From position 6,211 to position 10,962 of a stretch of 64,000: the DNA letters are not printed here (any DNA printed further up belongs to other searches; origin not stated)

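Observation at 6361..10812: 61-CxxCH, 1483-aa single-polypeptide poly-c7-like cytochrome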

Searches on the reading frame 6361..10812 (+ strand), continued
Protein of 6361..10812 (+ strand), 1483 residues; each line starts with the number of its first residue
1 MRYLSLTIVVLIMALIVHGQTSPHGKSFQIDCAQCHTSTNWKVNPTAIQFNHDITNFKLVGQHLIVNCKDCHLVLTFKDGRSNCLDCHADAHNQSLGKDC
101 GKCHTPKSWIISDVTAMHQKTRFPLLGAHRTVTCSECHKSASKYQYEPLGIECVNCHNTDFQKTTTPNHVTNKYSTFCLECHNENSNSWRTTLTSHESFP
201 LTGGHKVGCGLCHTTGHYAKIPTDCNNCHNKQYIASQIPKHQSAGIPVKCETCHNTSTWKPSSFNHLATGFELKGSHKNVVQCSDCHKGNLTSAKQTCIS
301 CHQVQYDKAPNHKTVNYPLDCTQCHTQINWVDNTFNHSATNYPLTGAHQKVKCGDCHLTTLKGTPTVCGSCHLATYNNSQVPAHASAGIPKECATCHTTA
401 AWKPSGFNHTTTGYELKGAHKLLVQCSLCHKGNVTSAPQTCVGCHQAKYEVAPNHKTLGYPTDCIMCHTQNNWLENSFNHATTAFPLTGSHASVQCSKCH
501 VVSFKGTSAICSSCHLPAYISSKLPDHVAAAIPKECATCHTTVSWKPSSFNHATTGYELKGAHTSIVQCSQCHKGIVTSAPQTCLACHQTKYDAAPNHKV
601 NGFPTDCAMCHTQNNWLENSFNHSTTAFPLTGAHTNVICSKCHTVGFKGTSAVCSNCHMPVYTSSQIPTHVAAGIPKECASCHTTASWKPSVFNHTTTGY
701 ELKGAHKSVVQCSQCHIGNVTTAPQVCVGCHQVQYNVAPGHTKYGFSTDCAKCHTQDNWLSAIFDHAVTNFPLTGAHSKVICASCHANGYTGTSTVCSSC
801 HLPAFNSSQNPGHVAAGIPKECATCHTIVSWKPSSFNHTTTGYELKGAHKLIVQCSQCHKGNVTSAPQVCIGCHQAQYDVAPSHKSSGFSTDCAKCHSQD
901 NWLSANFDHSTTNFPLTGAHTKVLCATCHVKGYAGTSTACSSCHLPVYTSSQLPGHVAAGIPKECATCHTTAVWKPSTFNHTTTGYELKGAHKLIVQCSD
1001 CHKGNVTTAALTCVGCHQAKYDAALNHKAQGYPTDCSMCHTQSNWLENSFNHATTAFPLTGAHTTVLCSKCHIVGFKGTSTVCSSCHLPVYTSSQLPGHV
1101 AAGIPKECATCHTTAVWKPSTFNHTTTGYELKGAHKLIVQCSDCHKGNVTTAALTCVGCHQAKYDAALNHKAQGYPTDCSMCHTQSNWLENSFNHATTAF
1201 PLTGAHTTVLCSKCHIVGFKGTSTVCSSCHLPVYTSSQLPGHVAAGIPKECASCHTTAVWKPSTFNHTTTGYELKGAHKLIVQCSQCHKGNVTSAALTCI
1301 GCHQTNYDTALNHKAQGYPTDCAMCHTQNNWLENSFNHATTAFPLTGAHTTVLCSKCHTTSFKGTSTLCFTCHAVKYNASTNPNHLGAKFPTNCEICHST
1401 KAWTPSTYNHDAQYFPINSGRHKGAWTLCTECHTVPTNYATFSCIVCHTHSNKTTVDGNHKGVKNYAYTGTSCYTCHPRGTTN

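Call 17: find_homologous_proteins(query=window:6361-10812:+, max_evalue=1e-10)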
Query window:6361-10812:+ (1483 aa): 1923 proteins with E <= 1e-10 among 4469 candidates; the best 120 are listed.
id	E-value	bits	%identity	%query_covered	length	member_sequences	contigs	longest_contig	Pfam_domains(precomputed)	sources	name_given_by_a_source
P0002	0.0e+0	3476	100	99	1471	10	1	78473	PF14537.12,PF02085.22,PF14522.12,PF22113.2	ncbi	ncbi:MAG: hypothetical protein WCI31_01285 [Prolixibacteraceae bacterium]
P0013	0.0e+0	2656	66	70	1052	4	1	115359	PF14537.12,PF02085.22,PF14522.12,PF22113.2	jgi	-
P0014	0.0e+0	2427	70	89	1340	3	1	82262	PF14537.12,PF02085.22,PF14522.12,PF22113.2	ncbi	ncbi:MAG: hypothetical protein WCP08_01535 [Prolixibacteraceae bacterium]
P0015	0.0e+0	2364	66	61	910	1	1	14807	PF14537.12,PF02085.22,PF14522.12,PF22113.2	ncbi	-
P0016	0.0e+0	2355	68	79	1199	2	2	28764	PF14537.12,PF02085.22,PF14522.12,PF22113.2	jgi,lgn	jgi:hypothetical protein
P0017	0.0e+0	2339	44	98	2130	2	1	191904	PF27824.1,PF02085.22,PF14522.12,PF22113.2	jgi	jgi:hypothetical protein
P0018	0.0e+0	2317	45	98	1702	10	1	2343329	PF14537.12,PF10354.16,PF02085.22,PF23865.2,PF14522.12,PF22113.2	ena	-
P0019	0.0e+0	2304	44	98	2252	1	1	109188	PF02085.22,PF14522.12,PF22113.2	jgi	jgi:hypothetical protein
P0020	0.0e+0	2225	37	98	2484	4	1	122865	PF14537.12,PF02085.22,PF14522.12,PF22113.2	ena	-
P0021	0.0e+0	2115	51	97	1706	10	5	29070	PF14537.12,PF23490.1,PF02085.22,PF14522.12,PF22113.2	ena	-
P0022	0.0e+0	2106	35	100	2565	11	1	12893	PF14537.12,PF02085.22,PF14522.12,PF22113.2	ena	-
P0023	0.0e+0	2102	45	98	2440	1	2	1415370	PF14537.12,PF02085.22,PF14522.12,PF22113.2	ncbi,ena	-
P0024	0.0e+0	2096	40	98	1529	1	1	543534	PF09699.16,PF14537.12,PF02085.22,PF14522.12,PF22113.2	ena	-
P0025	0.0e+0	2077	35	98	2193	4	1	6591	PF14537.12,PF14522.12,PF22113.2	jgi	jgi:hypothetical protein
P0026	0.0e+0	2053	35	97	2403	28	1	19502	PF14537.12,PF02085.22,PF14522.12,PF22113.2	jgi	-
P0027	0.0e+0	2046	40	98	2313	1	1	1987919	PF14537.12,PF02085.22,PF14522.12,PF22113.2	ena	-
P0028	0.0e+0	2027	56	94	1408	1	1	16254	PF14537.12,PF02085.22,PF14522.12,PF22113.2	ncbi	-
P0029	0.0e+0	2001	64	70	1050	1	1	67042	PF14537.12,PF02085.22,PF14522.12,PF22113.2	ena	-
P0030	0.0e+0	1978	66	60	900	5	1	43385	PF14537.12,PF02085.22,PF14522.12,PF22113.2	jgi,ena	-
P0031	0.0e+0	1975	41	98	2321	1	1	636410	PF14537.12,PF22753.3,PF02085.22,PF00684.26,PF23865.2,PF14522.12,PF22113.2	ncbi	-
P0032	0.0e+0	1975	43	96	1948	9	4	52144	PF14537.12,PF02085.22,PF18353.8,PF14522.12,PF22113.2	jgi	-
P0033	0.0e+0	1974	69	66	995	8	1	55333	PF14537.12,PF02085.22,PF14522.12,PF22113.2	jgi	jgi:predicted CXXCH cytochrome family protein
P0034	0.0e+0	1962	55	80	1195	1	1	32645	PF14537.12,PF02085.22,PF14522.12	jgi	-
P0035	0.0e+0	1957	43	98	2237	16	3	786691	PF14537.12,PF07709.17,PF02085.22,PF18353.8,PF14522.12,PF22113.2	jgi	jgi:Seven Residue Repeat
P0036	0.0e+0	1951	46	100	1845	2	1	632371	PF14537.12,PF02085.22,PF14522.12,PF22113.2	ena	-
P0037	0.0e+0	1942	52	90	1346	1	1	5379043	PF14537.12,PF02085.22,PF14522.12,PF22113.2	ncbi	-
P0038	0.0e+0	1941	44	100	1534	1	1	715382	PF01635.25,PF20557.4,PF27824.1,PF02085.22,PF14522.12,PF22113.2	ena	-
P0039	0.0e+0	1926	66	55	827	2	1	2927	PF14537.12,PF02085.22,PF14522.12,PF22113.2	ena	-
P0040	0.0e+0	1921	53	94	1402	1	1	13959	PF01764.32,PF14537.12,PF02085.22,PF14522.12,PF22113.2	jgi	jgi:hypothetical protein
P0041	0.0e+0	1910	41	99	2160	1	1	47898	PF02085.22,PF14522.12,PF22113.2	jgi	jgi:hypothetical protein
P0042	0.0e+0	1900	34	100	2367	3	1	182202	PF14537.12,PF02085.22,PF14522.12,PF22113.2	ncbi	-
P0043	0.0e+0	1884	39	100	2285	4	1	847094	PF14537.12,PF02085.22,PF14522.12,PF22113.2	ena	-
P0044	0.0e+0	1860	38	98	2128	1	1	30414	PF14537.12,PF02085.22,PF14522.12,PF22113.2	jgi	-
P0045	0.0e+0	1859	39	100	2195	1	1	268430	PF24143.2,PF14537.12,PF24591.2,PF02085.22,PF14522.12,PF22113.2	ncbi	-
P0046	0.0e+0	1859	38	99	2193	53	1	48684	PF24143.2,PF14537.12,PF02085.22,PF00684.26,PF14522.12,PF22113.2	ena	-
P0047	0.0e+0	1855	69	59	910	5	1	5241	PF14537.12,PF02085.22,PF14522.12,PF22113.2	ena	-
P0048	0.0e+0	1854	35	96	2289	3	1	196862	PF14537.12,PF02085.22,PF14522.12,PF22113.2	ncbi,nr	ncbi:MAG: hypothetical protein KatS3mg029_0174 [Saprospiraceae bacterium]|nr:MAG: hypothetical prote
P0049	0.0e+0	1849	35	96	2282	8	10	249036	PF14537.12,PF15028.13,PF02085.22,PF14522.12,PF22113.2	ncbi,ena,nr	ncbi:MAG: hypothetical protein CMN32_03270 [Saprospirales bacterium]|nr:hypothetical protein [Sapros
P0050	0.0e+0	1843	44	98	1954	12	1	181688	PF14537.12,PF02085.22,PF14522.12,PF22113.2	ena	-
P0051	0.0e+0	1834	41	100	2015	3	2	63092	PF14537.12,PF02085.22,PF14522.12,PF22113.2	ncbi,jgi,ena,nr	ncbi:MAG: hypothetical protein M0P61_03070 [Ignavibacteriaceae bacterium]|jgi:nitrate/TMAO reductase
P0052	0.0e+0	1833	38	100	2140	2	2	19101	PF14537.12,PF02085.22,PF14522.12,PF22113.2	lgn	-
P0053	0.0e+0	1802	39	99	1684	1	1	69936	PF14537.12,PF02085.22,PF14522.12,PF22113.2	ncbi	ncbi:MAG: hypothetical protein ACHQQQ_11320 [Bacteroidota bacterium]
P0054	0.0e+0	1800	50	94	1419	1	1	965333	PF14537.12,PF23490.1,PF02085.22,PF11519.14,PF14522.12,PF22113.2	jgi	jgi:hypothetical protein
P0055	0.0e+0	1798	63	61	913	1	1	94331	PF14537.12,PF02085.22,PF14522.12,PF22113.2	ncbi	-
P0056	0.0e+0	1797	38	99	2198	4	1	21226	PF14537.12,PF02085.22,PF14522.12,PF22113.2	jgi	jgi:hypothetical protein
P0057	0.0e+0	1791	39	98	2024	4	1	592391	PF14537.12,PF02085.22,PF14522.12,PF22113.2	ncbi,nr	ncbi:MAG: hypothetical protein H6574_16270 [Lewinellaceae bacterium]|nr:hypothetical protein [Lewine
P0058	0.0e+0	1784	34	99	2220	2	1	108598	PF14537.12,PF02085.22,PF14522.12,PF22113.2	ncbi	-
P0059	0.0e+0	1781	43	98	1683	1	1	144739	PF02085.22,PF14522.12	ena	-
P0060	0.0e+0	1771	61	60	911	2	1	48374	PF14537.12,PF02085.22,PF14522.12,PF22113.2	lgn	-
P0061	0.0e+0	1765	49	89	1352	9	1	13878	PF14537.12,PF02085.22,PF14522.12,PF22113.2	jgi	-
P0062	0.0e+0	1765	39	96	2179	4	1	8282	PF14537.12,PF02085.22,PF14522.12,PF22113.2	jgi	jgi:hypothetical protein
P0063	0.0e+0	1762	43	100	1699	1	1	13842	PF13840.13,PF02085.22,PF14522.12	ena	-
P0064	0.0e+0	1746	40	100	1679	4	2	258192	PF09699.16,PF02085.22,PF14522.12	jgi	jgi:glutamate mutase epsilon subunit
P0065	0.0e+0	1745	37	100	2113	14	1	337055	PF14537.12,PF02085.22,PF14522.12,PF22113.2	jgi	-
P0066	0.0e+0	1744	39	98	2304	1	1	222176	PF14537.12,PF02085.22,PF00684.26,PF14522.12,PF22113.2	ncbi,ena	-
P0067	0.0e+0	1738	41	98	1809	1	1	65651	PF09699.16,PF02085.22,PF14522.12,PF22113.2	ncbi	ncbi:MAG: hypothetical protein ABI811_17300 [Acidobacteriota bacterium]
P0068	0.0e+0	1735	35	97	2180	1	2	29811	PF14537.12,PF02085.22,PF14522.12,PF22113.2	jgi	jgi:hypothetical protein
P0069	0.0e+0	1732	40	100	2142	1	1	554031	PF14537.12,PF20484.4,PF24591.2,PF02085.22,PF14522.12,PF22113.2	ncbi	-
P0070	0.0e+0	1718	35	99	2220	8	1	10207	PF24143.2,PF14537.12,PF02085.22,PF14522.12,PF22113.2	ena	-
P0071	0.0e+0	1716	50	94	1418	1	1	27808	PF14537.12,PF02085.22,PF14522.12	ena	-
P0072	0.0e+0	1711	38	99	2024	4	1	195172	PF14537.12,PF02085.22,PF14522.12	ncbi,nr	ncbi:MAG: cytochrome c3 family protein [Candidatus Eisenbacteria bacterium]|nr:cytochrome c3 family 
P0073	0.0e+0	1709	40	99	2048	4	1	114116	PF14537.12,PF24591.2,PF02085.22,PF14522.12,PF22113.2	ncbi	-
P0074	0.0e+0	1706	38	99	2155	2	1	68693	PF14537.12,PF25809.1,PF02085.22,PF14522.12,PF22113.2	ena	-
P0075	0.0e+0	1702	35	98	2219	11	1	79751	PF14537.12,PF02085.22,PF14522.12,PF22113.2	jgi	jgi:hypothetical protein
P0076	0.0e+0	1701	40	98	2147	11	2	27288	PF14537.12,PF24591.2,PF02085.22,PF14522.12,PF22113.2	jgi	jgi:hypothetical protein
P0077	0.0e+0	1699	38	100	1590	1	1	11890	PF14537.12,PF02085.22,PF00684.26,PF14522.12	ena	-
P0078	0.0e+0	1698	38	96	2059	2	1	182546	PF14537.12,PF02085.22,PF14522.12,PF22113.2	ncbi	ncbi:MAG: hypothetical protein AAFZ15_01255 [Bacteroidota bacterium]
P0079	0.0e+0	1695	43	98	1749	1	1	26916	PF02085.22,PF14522.12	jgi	jgi:hypothetical protein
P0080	0.0e+0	1676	43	98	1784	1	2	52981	PF02085.22,PF14522.12,PF22113.2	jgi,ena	jgi:hypothetical protein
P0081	0.0e+0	1674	44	97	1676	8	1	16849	PF09257.17,PF02085.22,PF14522.12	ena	-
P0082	0.0e+0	1671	35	99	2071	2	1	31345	PF14537.12,PF02085.22,PF14522.12,PF22113.2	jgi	-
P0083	0.0e+0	1671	39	98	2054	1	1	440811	PF14537.12,PF02085.22,PF14522.12,PF22113.2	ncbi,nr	ncbi:MAG: hypothetical protein IPL65_04445 [Lewinellaceae bacterium]|nr:hypothetical protein [Lewine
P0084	0.0e+0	1669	38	99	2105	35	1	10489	PF14537.12,PF02085.22,PF14522.12,PF22113.2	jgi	jgi:hypothetical protein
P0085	0.0e+0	1666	36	98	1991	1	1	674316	PF14537.12,PF15130.13,PF02085.22,PF14522.12,PF22113.2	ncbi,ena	-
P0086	0.0e+0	1663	37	99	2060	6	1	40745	PF14537.12,PF02085.22,PF14522.12,PF22113.2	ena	-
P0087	0.0e+0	1661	36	99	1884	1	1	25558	PF14537.12,PF02085.22,PF14522.12,PF22113.2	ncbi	-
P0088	0.0e+0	1659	39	96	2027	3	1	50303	PF14537.12,PF18741.8,PF02085.22,PF14522.12,PF22113.2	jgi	-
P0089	0.0e+0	1657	35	98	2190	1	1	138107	PF14537.12,PF02085.22,PF14522.12,PF22113.2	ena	-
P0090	0.0e+0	1656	46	98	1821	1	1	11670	PF14537.12,PF02085.22,PF14522.12,PF22113.2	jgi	jgi:hypothetical protein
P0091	0.0e+0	1654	43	99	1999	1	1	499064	PF09257.17,PF02085.22,PF14522.12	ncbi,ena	-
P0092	0.0e+0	1654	40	100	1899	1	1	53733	PF14537.12,PF24591.2,PF02085.22,PF14522.12,PF22113.2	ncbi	-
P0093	0.0e+0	1649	63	61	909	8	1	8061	PF09699.16,PF14537.12,PF02085.22,PF14522.12,PF22113.2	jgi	jgi:hypothetical protein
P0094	0.0e+0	1649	38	98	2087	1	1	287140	PF14537.12,PF02085.22,PF14522.12,PF22113.2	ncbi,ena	-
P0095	0.0e+0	1646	37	100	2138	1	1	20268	PF14537.12,PF02085.22,PF14522.12,PF22113.2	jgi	jgi:hypothetical protein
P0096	0.0e+0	1639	42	98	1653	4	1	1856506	PF23389.2,PF02085.22,PF14522.12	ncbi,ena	-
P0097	0.0e+0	1639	38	100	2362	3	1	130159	PF14537.12,PF17289.9,PF02085.22,PF14522.12,PF22113.2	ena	-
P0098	0.0e+0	1639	37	98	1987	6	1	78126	PF14537.12,PF02085.22,PF14522.12,PF22113.2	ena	-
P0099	0.0e+0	1627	37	96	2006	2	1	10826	PF14537.12,PF02085.22,PF14522.12,PF22113.2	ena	-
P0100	0.0e+0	1627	39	98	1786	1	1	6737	PF02085.22,PF23865.2,PF14522.12,PF22113.2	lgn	-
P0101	0.0e+0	1615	35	98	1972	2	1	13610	PF14537.12,PF02085.22,PF14522.12,PF22113.2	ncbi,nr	ncbi:MAG: hypothetical protein P1U70_16215, partial [Saprospiraceae bacterium]|nr:hypothetical prote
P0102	0.0e+0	1613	35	100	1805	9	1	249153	PF14537.12,PF02085.22,PF14522.12,PF22113.2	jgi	jgi:hypothetical protein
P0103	0.0e+0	1611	37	98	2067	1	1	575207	PF14537.12,PF02085.22,PF14522.12,PF22113.2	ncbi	-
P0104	0.0e+0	1609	42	99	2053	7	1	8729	PF14537.12,PF02085.22,PF14522.12,PF22113.2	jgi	jgi:hypothetical protein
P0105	0.0e+0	1609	50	83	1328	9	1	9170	PF14537.12,PF02085.22,PF14522.12,PF22113.2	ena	-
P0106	0.0e+0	1604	35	100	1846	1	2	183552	PF14537.12,PF02085.22,PF14522.12,PF22113.2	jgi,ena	-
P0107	0.0e+0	1600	38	99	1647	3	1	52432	PF14537.12,PF02085.22,PF14522.12,PF22113.2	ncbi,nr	ncbi:MAG: hypothetical protein H6508_09715, partial [Calditrichaeota bacterium]|nr:hypothetical prot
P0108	0.0e+0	1597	39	98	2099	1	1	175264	PF14537.12,PF02085.22,PF14522.12,PF22113.2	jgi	jgi:Cytochrome c7 and related cytochrome c/Seven Residue Repeat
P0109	0.0e+0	1593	43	99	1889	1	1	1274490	PF14537.12,PF21129.4,PF02085.22,PF14522.12,PF22113.2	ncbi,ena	-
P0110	0.0e+0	1590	42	93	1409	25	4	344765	PF09699.16,PF14537.12,PF02085.22,PF14522.12,PF22113.2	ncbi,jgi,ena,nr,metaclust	ncbi:MAG: hypothetical protein A2279_12440 [Stygiobacter sp. RIFOXYA12_FULL_38_9]|nr:MAG: hypothetic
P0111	0.0e+0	1585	36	100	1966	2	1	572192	PF14537.12,PF02085.22,PF14522.12,PF22113.2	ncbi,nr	ncbi:MAG: hypothetical protein IPJ40_06675 [Saprospirales bacterium]|nr:hypothetical protein [Sapros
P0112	0.0e+0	1583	35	100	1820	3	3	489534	PF14537.12,PF02085.22,PF14522.12,PF22113.2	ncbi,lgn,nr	ncbi:MAG: hypothetical protein IPM34_00120 [Saprospiraceae bacterium]|nr:hypothetical protein [Sapro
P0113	0.0e+0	1579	41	98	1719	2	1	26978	PF19817.5,PF14537.12,PF27875.1,PF02085.22,PF14522.12,PF22113.2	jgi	jgi:hypothetical protein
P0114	0.0e+0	1574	41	98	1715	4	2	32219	PF02085.22,PF14522.12,PF22113.2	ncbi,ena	-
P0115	0.0e+0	1571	38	100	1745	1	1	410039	PF14537.12,PF20323.4,PF02085.22,PF14522.12,PF22113.2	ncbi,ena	-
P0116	0.0e+0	1570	46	84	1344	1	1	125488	PF14537.12,PF10354.16,PF23865.2,PF14522.12,PF22113.2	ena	-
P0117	0.0e+0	1569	40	89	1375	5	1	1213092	PF14537.12,PF02085.22,PF00684.26,PF14522.12,PF22113.2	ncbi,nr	ncbi:MAG: hypothetical protein LCH67_01575 [Bacteroidetes bacterium]|nr:hypothetical protein [Bacter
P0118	0.0e+0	1567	42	98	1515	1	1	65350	PF02085.22,PF14522.12,PF22113.2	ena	-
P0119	0.0e+0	1565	36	99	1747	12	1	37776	PF14537.12,PF02085.22,PF14522.12,PF22113.2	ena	-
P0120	0.0e+0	1563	39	98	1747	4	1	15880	PF14537.12,PF02085.22,PF00684.26,PF03636.22,PF14522.12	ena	-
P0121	0.0e+0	1555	36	99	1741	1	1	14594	PF02085.22,PF14522.12,PF22113.2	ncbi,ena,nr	ncbi:MAG TPA: hypothetical protein VI603_10080 [Saprospiraceae bacterium]|nr:hypothetical protein [S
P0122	0.0e+0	1550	36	99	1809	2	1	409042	PF14537.12,PF02085.22,PF14522.12,PF22113.2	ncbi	-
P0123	0.0e+0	1542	38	98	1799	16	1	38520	PF14537.12,PF02085.22,PF14522.12,PF22113.2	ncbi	-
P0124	0.0e+0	1539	43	97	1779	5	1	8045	PF14537.12,PF27875.1,PF02085.22,PF17291.8,PF14522.12,PF22113.2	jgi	-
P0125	0.0e+0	1538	41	98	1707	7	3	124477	PF02085.22,PF14522.12,PF22113.2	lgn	-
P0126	0.0e+0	1530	44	100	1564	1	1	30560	PF14537.12,PF02085.22,PF23865.2,PF14522.12,PF22113.2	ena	-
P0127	0.0e+0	1529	37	98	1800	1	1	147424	PF14537.12,PF02085.22,PF14522.12,PF22113.2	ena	-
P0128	0.0e+0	1522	42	98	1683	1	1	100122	PF06992.17,PF02085.22,PF14522.12,PF22113.2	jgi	jgi:hypothetical protein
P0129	0.0e+0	1521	36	100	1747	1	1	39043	PF14537.12,PF02085.22,PF00684.26,PF14522.12,PF22113.2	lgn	-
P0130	0.0e+0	1520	41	98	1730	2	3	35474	PF14537.12,PF02085.22,PF18353.8,PF14522.12,PF22113.2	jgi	jgi:hypothetical protein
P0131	0.0e+0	1516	36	99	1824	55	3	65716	PF14537.12,PF02085.22,PF14522.12,PF22113.2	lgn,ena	-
